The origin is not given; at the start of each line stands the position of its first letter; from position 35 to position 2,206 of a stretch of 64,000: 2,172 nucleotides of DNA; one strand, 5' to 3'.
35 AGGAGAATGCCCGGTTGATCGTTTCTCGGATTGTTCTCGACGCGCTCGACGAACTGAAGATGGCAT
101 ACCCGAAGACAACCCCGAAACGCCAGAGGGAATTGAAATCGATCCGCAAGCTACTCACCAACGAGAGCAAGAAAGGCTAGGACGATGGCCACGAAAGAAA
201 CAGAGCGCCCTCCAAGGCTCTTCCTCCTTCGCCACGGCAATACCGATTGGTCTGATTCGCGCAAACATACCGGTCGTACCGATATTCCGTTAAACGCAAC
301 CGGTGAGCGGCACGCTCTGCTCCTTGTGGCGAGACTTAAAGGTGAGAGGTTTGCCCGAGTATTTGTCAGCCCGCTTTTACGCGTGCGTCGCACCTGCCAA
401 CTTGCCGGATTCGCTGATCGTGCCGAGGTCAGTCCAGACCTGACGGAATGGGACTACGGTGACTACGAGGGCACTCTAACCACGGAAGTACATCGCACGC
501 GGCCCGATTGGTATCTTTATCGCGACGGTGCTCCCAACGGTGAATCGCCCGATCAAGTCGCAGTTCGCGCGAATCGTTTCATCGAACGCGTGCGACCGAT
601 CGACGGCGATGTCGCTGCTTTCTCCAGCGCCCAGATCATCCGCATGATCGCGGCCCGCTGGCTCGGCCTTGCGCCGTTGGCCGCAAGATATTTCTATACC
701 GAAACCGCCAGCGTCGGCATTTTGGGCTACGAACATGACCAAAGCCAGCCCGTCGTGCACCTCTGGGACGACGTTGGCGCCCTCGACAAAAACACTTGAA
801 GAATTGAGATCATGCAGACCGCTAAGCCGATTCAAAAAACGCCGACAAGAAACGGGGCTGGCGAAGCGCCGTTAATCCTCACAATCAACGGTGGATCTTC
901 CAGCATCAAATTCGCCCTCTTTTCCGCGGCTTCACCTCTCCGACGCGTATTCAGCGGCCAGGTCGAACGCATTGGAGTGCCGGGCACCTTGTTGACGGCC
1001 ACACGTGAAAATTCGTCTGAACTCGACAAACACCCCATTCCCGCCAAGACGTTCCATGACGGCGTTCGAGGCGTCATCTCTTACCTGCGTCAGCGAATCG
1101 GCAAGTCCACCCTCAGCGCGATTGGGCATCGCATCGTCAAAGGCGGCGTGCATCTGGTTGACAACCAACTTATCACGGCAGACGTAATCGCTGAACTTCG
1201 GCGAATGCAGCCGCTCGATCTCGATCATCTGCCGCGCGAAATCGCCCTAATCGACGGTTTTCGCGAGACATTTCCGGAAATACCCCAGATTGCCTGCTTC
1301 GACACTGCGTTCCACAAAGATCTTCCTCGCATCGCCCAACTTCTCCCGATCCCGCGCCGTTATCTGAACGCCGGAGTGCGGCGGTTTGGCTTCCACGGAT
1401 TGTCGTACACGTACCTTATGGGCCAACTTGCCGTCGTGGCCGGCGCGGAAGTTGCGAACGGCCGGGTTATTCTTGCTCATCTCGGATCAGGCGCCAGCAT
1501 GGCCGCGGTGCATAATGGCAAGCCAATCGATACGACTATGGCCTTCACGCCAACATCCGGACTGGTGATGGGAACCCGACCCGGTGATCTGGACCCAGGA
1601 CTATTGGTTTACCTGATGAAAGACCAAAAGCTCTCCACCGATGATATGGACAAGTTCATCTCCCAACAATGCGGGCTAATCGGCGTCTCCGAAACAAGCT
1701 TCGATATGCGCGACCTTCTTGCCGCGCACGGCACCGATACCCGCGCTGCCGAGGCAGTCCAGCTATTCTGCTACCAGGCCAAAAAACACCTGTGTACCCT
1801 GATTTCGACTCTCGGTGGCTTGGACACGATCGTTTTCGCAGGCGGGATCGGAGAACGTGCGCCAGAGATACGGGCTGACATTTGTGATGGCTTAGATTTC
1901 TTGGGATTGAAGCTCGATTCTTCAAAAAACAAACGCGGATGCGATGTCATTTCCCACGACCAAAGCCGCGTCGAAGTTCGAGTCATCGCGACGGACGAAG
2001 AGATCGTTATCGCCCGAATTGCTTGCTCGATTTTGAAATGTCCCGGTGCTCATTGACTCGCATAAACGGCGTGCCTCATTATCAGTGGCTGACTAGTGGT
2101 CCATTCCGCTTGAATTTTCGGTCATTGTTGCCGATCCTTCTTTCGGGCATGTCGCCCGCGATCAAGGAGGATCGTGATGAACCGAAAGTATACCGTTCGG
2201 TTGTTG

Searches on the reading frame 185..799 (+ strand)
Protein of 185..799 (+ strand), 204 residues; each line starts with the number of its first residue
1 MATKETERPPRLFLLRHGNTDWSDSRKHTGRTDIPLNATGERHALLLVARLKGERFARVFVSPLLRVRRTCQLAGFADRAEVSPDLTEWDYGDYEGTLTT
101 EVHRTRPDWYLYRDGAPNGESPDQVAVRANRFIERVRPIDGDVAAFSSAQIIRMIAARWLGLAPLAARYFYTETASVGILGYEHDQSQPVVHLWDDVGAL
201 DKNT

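Call 86: search_protein_families(library=pfam, proteins=[window:185-799:+], max_evalue=0.001)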
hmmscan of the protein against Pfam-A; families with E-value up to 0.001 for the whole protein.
window:185-799:+ (204 aa): 1 family
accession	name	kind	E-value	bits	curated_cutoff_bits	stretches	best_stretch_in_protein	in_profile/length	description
PF00300.27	His_Phos_1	-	3.2e-42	144.8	21.7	1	12-189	1-188/194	Histidine phosphatase superfamily (branch 1)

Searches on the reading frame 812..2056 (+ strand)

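Call 86: search_protein_families(library=pfam, proteins=[window:812-2056:+], max_evalue=0.001)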
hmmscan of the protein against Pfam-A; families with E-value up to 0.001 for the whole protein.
window:812-2056:+ (414 aa): 1 family
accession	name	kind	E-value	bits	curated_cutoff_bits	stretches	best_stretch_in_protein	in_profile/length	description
PF00871.23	Acetate_kinase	-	2e-105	353.1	22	1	21-402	1-392/392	Acetokinase family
